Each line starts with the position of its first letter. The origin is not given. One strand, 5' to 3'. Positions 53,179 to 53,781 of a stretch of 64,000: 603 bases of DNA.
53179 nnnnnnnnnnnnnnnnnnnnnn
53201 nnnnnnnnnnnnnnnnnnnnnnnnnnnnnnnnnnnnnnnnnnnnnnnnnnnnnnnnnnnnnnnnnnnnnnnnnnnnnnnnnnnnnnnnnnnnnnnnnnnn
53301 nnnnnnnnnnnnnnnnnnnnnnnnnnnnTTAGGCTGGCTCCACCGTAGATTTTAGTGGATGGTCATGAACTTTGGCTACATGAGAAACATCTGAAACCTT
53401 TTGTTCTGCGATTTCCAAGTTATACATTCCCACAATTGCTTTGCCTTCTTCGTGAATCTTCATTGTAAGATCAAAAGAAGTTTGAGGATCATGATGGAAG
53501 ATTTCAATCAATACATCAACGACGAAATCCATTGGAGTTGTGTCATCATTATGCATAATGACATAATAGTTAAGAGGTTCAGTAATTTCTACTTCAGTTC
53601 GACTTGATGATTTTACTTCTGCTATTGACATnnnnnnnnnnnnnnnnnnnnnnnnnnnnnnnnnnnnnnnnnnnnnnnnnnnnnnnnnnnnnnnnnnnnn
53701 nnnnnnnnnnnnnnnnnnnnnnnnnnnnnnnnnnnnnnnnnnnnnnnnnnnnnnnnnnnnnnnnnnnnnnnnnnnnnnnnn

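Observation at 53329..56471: Contiguous phage-borne proteostasis and translation cassette: ClpS, Hsp20, S21, IF3, ClpX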

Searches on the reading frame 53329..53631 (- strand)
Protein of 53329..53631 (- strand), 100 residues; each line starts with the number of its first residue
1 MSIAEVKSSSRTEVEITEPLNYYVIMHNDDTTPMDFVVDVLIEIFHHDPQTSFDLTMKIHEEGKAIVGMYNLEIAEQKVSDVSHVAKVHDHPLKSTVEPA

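Call 3: search_protein_families(library=pfam, proteins=[window:53329-53631:-], max_evalue=0.01)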
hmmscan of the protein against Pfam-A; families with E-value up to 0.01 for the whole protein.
window:53329-53631:- (100 aa): 1 family
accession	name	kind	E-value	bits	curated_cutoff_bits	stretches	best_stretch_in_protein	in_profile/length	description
PF02617.22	ClpS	-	1.6e-28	98.7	23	1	18-96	2-80/80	ATP-dependent Clp protease adaptor protein ClpS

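Call 4: search_protein_families(library=ncbifam, proteins=[window:53329-53631:-], max_evalue=0.01)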
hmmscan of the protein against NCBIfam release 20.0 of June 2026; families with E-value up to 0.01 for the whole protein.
window:53329-53631:- (100 aa): 10 families
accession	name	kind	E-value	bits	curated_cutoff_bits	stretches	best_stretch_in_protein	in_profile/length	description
NF000670.0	PRK00033.1-3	equivalog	5.9e-25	87.4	143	1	10-98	16-104/106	ATP-dependent Clp protease adapter ClpS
NF000669.1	PRK00033.1-2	equivalog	1.7e-24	85.6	149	1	11-98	5-92/94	ATP-dependent Clp protease adapter ClpS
NF000672.0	PRK00033.1-5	equivalog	1.6e-23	82.7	112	1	11-99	15-103/104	ATP-dependent Clp protease adapter ClpS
NF009561.0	PRK13019.1-1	equivalog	1.1e-14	54.1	159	1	6-99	8-101/103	ATP-dependent Clp protease adapter ClpS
NF009564.0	PRK13019.1-4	equivalog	1.5e-14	54.1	143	1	1-99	1-99/101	ATP-dependent Clp protease adapter ClpS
NF000671.1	PRK00033.1-4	equivalog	1.2e-09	38.2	107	1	18-98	14-88/91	ATP-dependent Clp protease adapter ClpS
NF009563.0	PRK13019.1-3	equivalog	4.3e-08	33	117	1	7-77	13-83/101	ATP-dependent Clp protease adapter ClpS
NF000668.1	PRK00033.1-1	equivalog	1.5e-06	28.2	86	1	22-82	5-65/77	ATP-dependent Clp protease adapter ClpS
NF009565.0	PRK13019.1-5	equivalog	0.0024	17.8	158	1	22-77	24-80/98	ATP-dependent Clp protease adapter ClpS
NF009562.0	PRK13019.1-2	equivalog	0.0084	16.2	160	1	23-77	22-77/95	ATP-dependent Clp protease adapter ClpS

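Call 14: search_dna_similar(query=window:53329-53631:-, collection=phages, mode=protein, max_rows=40)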
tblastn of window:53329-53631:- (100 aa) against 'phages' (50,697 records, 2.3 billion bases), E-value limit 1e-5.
Records with a match: 19; places in all: 19; records where one place covers at least 80% of the query: 16.
Best place of each record, by identity: <60% 19.
By first word of the organism name: Pseudomonas 11; Agrobacterium 2; Acinetobacter 2; Sinorhizobium 1; Ralstonia 1; Vibrio 1; Bacteriophage 1.
By host as written in the record: - 6; Pseudomonas aeruginosa PAO1 5; Pseudomonas aeruginosa 3; Agrobacterium tumefaciens C58 2; Sinohrizobium meliloti NRRL L-50 1; Ralstonia solanacearum 1; Vibrio cyclitrophicus 1.
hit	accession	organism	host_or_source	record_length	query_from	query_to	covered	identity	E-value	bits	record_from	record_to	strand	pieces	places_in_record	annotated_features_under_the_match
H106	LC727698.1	Pseudomonas phage sp. 30-3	Pseudomonas aeruginosa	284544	6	100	95%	37.8%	3e-13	69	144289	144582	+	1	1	hypothetical protein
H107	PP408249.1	Pseudomonas phage vB_Pa-PAC2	Pseudomonas aeruginosa PAO1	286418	6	100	95%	37.8%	3e-13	69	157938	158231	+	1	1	hypothetical protein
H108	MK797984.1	Pseudomonas phage vB_PaeM_PA5oct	-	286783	6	100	95%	37.8%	3e-13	69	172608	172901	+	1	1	ATP-dependent Clp protease adapter protein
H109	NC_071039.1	Pseudomonas phage vB_PaeM_PA5oct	-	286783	6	100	95%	37.8%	3e-13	69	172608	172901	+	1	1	ATP-dependent protease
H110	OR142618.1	Pseudomonas phage Callisto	Pseudomonas aeruginosa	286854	6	100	95%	37.8%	3e-13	69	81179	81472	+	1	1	clpS: ATP-dependent Clp protease adapter protein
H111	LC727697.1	Pseudomonas phage sp. 30-2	Pseudomonas aeruginosa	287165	6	100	95%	37.8%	3e-13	69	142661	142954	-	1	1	hypothetical protein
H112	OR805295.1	Pseudomonas phage Paride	Pseudomonas aeruginosa PAO1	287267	6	100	95%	37.8%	3e-13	69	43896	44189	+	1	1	ATP-dependent protease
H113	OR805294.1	Pseudomonas phage Ettore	Pseudomonas aeruginosa PAO1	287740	6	100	95%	37.8%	3e-13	69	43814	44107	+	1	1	ATP-dependent protease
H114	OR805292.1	Pseudomonas phage Cassandra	Pseudomonas aeruginosa PAO1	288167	6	100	95%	37.8%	3e-13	69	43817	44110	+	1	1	ATP-dependent protease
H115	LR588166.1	Pseudomonas phage vB_PaeM_MIJ3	-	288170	6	100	95%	37.8%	3e-13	69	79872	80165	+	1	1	clpS: ATP-dependent Clp protease adapter protein ClpS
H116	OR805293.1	Pseudomonas phage Deifobo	Pseudomonas aeruginosa PAO1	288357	6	100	95%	37.8%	3e-13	69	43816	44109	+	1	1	ATP-dependent protease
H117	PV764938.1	Sinorhizobium phage Phosso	Sinohrizobium meliloti NRRL L-50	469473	16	90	75%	46.7%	1e-13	70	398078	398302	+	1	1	ATP-dependent Clp protease adaptor protein ClpS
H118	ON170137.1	Ralstonia phage YO084_1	Ralstonia solanacearum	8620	11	100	90%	38.9%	1e-14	73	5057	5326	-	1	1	record has no annotation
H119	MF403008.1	Agrobacterium phage Atu_ph07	Agrobacterium tumefaciens C58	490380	13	87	75%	42.7%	7e-9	57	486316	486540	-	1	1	ATP-dependent Clp protease adaptor protein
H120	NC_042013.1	Agrobacterium phage Atu_ph07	Agrobacterium tumefaciens C58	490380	13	87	75%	42.7%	7e-9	57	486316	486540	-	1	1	ATP-dependent protease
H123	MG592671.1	Vibrio phage 2.275.O._10N.286.54.E11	Vibrio cyclitrophicus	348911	19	98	80%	38.8%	1e-11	65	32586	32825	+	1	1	ribosomal protein L7/L12/ClpS-like adaptor protein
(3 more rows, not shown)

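Call 16: get_annotated_region(hit=H108, flank=8000)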
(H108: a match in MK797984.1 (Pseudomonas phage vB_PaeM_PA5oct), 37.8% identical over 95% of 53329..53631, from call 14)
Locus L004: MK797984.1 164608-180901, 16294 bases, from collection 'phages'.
description: Pseudomonas phage vB_PaeM_PA5oct, complete genome.
organism: Pseudomonas phage vB_PaeM_PA5oct (NCBI taxid 2163605)
taxonomy: Viruses; Duplodnaviria; Heunggongvirae; Uroviricota; Caudoviricetes; Arenbergviridae; Wroclawvirus; Wroclawvirus PA5oct
host: -; source: -; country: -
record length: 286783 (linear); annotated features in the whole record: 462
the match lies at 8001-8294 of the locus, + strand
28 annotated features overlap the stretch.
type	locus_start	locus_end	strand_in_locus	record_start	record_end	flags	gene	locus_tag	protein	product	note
CDS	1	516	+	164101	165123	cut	-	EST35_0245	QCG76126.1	putative baseplate hub sub and tail lysozyme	ESI-MS/MS; putative baseplate hub sub and tail lysozyme, muramoyl-pentapeptidase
CDS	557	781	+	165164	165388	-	-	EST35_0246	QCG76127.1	hypothetical protein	-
CDS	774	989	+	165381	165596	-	-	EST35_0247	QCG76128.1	hypothetical protein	-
CDS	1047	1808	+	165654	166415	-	-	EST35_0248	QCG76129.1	metallophosphoesterase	-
CDS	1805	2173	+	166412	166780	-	-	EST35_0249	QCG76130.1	hypothetical protein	-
CDS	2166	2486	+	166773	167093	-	-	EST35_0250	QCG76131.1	hypothetical protein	-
CDS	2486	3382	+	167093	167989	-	-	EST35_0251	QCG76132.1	thymidylate synthase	ESI-MS/MS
CDS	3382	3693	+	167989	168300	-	-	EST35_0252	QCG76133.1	hypothetical protein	-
CDS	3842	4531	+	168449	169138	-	-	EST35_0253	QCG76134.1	GTP cyclohydrolase type 1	ESI-MS/MS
CDS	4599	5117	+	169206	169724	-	-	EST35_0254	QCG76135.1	6-carboxytetrahydropterin synthase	ESI-MS/MS; 6-carboxytetrahydropterin synthase, Queuosine biosynthesis QueD, PTPS-I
CDS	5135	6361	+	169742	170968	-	-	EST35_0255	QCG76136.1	ATP-dependent Clp protease ATP-binding subunit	ATP-dependent Clp protease ATP-binding subunit ClpX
CDS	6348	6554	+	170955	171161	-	-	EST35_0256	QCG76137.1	30S ribosomal protein S21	-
CDS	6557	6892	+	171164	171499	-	-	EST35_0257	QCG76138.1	hypothetical protein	-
CDS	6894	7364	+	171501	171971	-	-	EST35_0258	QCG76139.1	hypothetical protein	-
CDS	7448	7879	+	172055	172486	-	-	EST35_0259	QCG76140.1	heat shock protein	-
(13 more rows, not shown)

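Call 17: get_annotated_region(hit=H123, flank=10000)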
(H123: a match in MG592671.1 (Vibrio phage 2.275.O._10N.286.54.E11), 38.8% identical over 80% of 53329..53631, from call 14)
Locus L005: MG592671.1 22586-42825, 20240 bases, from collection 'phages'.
description: Vibrio phage 2.275.O._10N.286.54.E11, partial genome.
organism: Vibrio phage 2.275.O._10N.286.54.E11 (NCBI taxid 1881285)
taxonomy: Viruses; Duplodnaviria; Heunggongvirae; Uroviricota; Caudoviricetes
host: Vibrio cyclitrophicus; source: iron chloride precipitation of 0.2um-filtered seawater, resuspended in oxalate solution; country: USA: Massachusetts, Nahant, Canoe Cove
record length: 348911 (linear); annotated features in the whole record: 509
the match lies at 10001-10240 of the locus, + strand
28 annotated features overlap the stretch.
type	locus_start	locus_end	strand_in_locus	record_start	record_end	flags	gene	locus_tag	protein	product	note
CDS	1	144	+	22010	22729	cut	-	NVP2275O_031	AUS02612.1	phosphoribosyl-ATP pyrophosphohydrolase-like protein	NVP2275O_031; cvp_best_match:NCBI_PEP_441462859; InterPro:IPR021130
CDS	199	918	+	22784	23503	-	-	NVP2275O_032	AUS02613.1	hypothetical protein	NVP2275O_032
CDS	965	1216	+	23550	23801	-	-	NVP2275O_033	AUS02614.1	hypothetical protein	NVP2275O_033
CDS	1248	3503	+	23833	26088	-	-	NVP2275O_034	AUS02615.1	histidine kinase-like ATPase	NVP2275O_034; InterPro:IPR003594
CDS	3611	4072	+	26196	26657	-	-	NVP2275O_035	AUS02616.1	membrane lipoprotein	NVP2275O_035; Prokaryotic membrane lipoprotein lipid attachment site profile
CDS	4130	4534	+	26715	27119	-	-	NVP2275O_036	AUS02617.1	hypothetical protein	NVP2275O_036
CDS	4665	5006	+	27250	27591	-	-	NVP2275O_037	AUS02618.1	hypothetical protein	NVP2275O_037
CDS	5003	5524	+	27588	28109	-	-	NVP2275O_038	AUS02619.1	dihydrofolate reductase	NVP2275O_038; tara_best_match:OM-RGC.v1.022873603; InterPro:IPR012259; kegg:none|pfam:PF00186|cog:COG0262|egg:COG0207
CDS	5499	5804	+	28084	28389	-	-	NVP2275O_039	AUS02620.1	coil containing protein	NVP2275O_039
CDS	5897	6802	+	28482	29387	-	-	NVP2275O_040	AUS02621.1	hypothetical protein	NVP2275O_040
CDS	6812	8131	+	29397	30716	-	-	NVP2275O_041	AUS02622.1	P-loop containing nucleoside triphosphate hydrolase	NVP2275O_041; cvp_best_match:RF_PEP_414087228; InterPro:IPR027417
CDS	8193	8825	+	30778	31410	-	-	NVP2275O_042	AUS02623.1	hypothetical protein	NVP2275O_042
CDS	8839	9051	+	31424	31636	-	-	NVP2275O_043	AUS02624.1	hypothetical protein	NVP2275O_043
CDS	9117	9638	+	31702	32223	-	-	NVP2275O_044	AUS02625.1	translation initiation factor IF-3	NVP2275O_044; tara_best_match:OM-RGC.v1.018611987; cvp_best_match:RF_PEP_414087231; InterPro:IPR019814; ...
CDS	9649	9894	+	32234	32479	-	-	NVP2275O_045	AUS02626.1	RpsU3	NVP2275O_045; tara_best_match:OM-RGC.v1.032382201; InterPro:IPR001911; kegg:none|pfam:PF01165|cog:COG0828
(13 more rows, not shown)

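Call 20: find_related_loci(query=window:53329-53631:-, collection=viral_contigs, flank=10000)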
Query window:53329-53631:- (100 aa) in viral_contigs; peptide patterns used: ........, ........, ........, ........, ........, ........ (x = any residue, [..] = any of these).
18 stretches matched a pattern; 18 encode a relative of the query (tblastn E <= 1e-3); 18 distinct loci.
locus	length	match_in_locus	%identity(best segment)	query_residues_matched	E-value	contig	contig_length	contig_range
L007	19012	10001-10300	87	1-100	2e-57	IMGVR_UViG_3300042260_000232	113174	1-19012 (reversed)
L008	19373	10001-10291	58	4-100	6e-34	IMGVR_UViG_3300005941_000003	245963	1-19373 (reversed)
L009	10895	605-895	58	4-100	6e-34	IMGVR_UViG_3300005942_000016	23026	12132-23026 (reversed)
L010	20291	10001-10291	58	4-100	6e-34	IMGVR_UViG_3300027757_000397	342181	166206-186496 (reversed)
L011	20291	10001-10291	58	4-100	6e-34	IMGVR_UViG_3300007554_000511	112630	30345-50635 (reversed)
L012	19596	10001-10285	54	5-99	1e-32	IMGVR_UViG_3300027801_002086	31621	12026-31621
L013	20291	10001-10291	56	2-100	3e-32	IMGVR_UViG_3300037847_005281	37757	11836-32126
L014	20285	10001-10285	54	5-99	6e-32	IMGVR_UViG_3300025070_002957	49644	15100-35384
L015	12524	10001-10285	54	5-99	5e-32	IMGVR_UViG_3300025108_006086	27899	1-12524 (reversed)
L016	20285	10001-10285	55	5-99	6e-32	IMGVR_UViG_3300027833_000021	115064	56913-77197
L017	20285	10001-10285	54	5-99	7e-32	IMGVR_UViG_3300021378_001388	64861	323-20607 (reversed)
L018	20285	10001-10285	55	5-99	7e-32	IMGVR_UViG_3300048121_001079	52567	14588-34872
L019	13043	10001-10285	54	5-99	1e-31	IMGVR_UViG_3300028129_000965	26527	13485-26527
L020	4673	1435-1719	54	5-99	7e-32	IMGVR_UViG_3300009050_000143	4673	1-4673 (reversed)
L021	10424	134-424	54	2-100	3e-31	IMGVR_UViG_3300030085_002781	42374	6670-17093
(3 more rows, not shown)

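Call 37: search_protein_families(library=pfam, proteins=[L005:6812-8131:+, L005:8193-8825:+, L005:8839-9051:+, L005:9992-10348:+], max_evalue=0.01)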
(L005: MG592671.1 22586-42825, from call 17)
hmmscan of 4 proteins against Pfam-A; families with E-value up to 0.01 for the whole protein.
L005:6812-8131:+ (439 aa): 12 families
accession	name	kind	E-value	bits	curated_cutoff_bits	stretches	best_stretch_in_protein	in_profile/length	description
PF13604.12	AAA_30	-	2.6e-21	76.7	27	1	31-204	21-170/191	AAA domain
PF13245.12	AAA_19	-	3.1e-16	60.2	25.1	1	29-162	12-132/134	AAA domain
PF01443.25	Viral_helicase1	-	5.6e-11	43.1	21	1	33-190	3-130/228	Viral superfamily 1 RNA helicase core domain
PF05970.20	PIF1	-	2.6e-09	37.4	25.9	1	7-191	2-191/223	PIF1-like helicase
PF13538.12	UvrD_C_2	-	9e-08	32.3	27.4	1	387-432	3-48/52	UvrD-like helicase C-terminal domain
PF13086.12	AAA_11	-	1.6e-06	28.5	27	0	31-53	20-42/257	AAA domain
PF13401.12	AAA_22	-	1.6e-05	25.7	27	1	34-155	11-123/130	AAA domain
PF05127.21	NAT10_TcmA_helicase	-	1.8e-05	25.1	22.7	1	33-146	2-116/176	RNA cytidine acetyltransferase NAT10/TcmA, helicase domain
PF09848.15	SLFN-g3_helicase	-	0.0015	18.4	24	1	33-197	6-169/354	Schlafen group 3, DNA/RNA helicase domain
PF25199.1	nSTAND_NTPase5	-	0.0021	18.4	34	0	31-59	44-74/145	Novel STAND NTPase 5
PF13479.12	AAA_24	-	0.0032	17.8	27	1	33-146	7-91/195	AAA domain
PF03266.21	NTPase_1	-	0.0079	16.5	23.9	0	33-58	4-30/168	NTPase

L005:8193-8825:+ (210 aa): 0 families

L005:8839-9051:+ (70 aa): 0 families

L005:9992-10348:+ (118 aa): 1 family
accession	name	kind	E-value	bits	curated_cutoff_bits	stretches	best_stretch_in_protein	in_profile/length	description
PF02617.22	ClpS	-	2.4e-18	66.1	23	1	4-73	3-72/80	ATP-dependent Clp protease adaptor protein ClpS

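Call 48: search_solved_structures(query=window:53329-53631:-, show_alignments=3)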
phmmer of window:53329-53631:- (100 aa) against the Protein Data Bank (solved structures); distinct sequences matched with E-value up to 0.001: 10.
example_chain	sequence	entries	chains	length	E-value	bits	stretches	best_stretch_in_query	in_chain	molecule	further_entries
3o2b_A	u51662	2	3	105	9.3e-19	70.7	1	16-100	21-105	ATP-dependent Clp protease adaptor protein ClpS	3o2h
1mbu_C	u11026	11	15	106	9.5e-19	70.6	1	16-100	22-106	Protein yljA | ATP-dependent Clp protease adaptor protein clpS | ATP-dependent Clp protease adapter protein ClpS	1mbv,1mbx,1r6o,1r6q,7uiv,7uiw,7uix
2wa8_A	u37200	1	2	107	9.8e-19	70.6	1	16-100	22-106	ATP-DEPENDENT CLP PROTEASE ADAPTER PROTEIN CLPS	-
2w9r_A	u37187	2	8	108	1e-18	70.6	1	16-100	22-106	ATP-DEPENDENT CLP PROTEASE ADAPTER PROTEIN CLPS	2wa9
3o2o_A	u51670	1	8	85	1.3e-18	70.3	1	18-100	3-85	ATP-dependent Clp protease adaptor protein ClpS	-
3o1f_A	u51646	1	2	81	5.2e-18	68.3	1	22-100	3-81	ATP-dependent Clp protease adapter protein clpS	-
1lzw_A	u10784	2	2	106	2.5e-17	66.1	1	16-100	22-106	Protein yljA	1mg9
3dnj_A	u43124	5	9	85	4.8e-15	58.8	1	18-98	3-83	ATP-dependent Clp protease adapter protein clpS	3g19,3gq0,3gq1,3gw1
3g1b_A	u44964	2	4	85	3.5e-14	56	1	18-98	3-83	ATP-dependent Clp protease adapter protein clpS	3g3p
4yjm_A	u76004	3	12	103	9.9e-10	41.8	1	5-99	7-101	ATP-dependent Clp protease adapter protein ClpS 2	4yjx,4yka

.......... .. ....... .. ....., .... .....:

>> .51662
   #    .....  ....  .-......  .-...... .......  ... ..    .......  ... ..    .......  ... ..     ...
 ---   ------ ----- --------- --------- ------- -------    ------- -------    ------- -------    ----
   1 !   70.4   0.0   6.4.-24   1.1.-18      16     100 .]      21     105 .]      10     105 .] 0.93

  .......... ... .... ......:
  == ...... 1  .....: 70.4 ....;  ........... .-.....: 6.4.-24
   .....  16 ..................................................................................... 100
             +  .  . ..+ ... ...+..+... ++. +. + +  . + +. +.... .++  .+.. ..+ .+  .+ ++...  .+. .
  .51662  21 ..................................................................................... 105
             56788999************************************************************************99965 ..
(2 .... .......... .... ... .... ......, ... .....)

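Call 58: find_related_loci(query=A4, collection=viral_contigs, flank=8000)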
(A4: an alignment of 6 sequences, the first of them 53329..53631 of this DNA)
Query A4 (100 aa) in viral_contigs; peptide patterns used: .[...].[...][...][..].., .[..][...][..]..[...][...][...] (x = any residue, [..] = any of these).
305 stretches matched a pattern; 210 encode a relative of the query (tblastn E <= 1e-3); the best 80 are kept; 80 distinct loci.
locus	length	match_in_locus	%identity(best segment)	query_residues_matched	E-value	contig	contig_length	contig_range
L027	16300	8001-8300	87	1-100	7e-57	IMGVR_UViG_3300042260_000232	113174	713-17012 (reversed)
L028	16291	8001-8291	58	4-100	2e-33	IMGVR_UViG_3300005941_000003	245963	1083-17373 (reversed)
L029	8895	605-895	58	4-100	2e-33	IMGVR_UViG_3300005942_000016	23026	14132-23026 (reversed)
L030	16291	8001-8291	58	4-100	2e-33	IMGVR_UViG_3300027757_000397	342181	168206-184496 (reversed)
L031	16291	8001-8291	58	4-100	2e-33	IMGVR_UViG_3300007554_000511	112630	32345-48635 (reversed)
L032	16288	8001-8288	50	5-100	2e-32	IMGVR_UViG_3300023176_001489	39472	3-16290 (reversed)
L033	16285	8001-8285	54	5-99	5e-32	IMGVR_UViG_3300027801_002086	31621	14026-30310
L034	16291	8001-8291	56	2-100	1e-31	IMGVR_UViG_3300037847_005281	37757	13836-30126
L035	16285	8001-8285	54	5-99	2e-31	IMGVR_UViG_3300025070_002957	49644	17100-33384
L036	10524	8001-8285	54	5-99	2e-31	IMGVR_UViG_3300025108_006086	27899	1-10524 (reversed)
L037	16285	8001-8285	55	5-99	2e-31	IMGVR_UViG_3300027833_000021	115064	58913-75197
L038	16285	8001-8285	54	5-99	3e-31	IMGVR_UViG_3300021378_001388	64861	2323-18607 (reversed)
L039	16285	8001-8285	55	5-99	3e-31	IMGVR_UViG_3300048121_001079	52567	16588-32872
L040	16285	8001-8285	53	6-100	6e-31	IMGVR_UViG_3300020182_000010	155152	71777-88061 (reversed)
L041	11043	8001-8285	54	5-99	4e-31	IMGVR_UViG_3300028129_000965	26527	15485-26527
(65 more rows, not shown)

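Call 94: search_protein_families(library=phrogs, proteins=[window:53329-53631:-], max_evalue=0.001)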
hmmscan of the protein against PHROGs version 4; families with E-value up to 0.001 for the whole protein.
window:53329-53631:- (100 aa): 2 families
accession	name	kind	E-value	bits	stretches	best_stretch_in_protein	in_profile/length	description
phrog_27368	-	other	7.3e-23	81.6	1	11-96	10-98/102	ATP-dependent protease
phrog_15940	-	other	1.7e-07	32.3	1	21-77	74-130/177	ATP-dependent protease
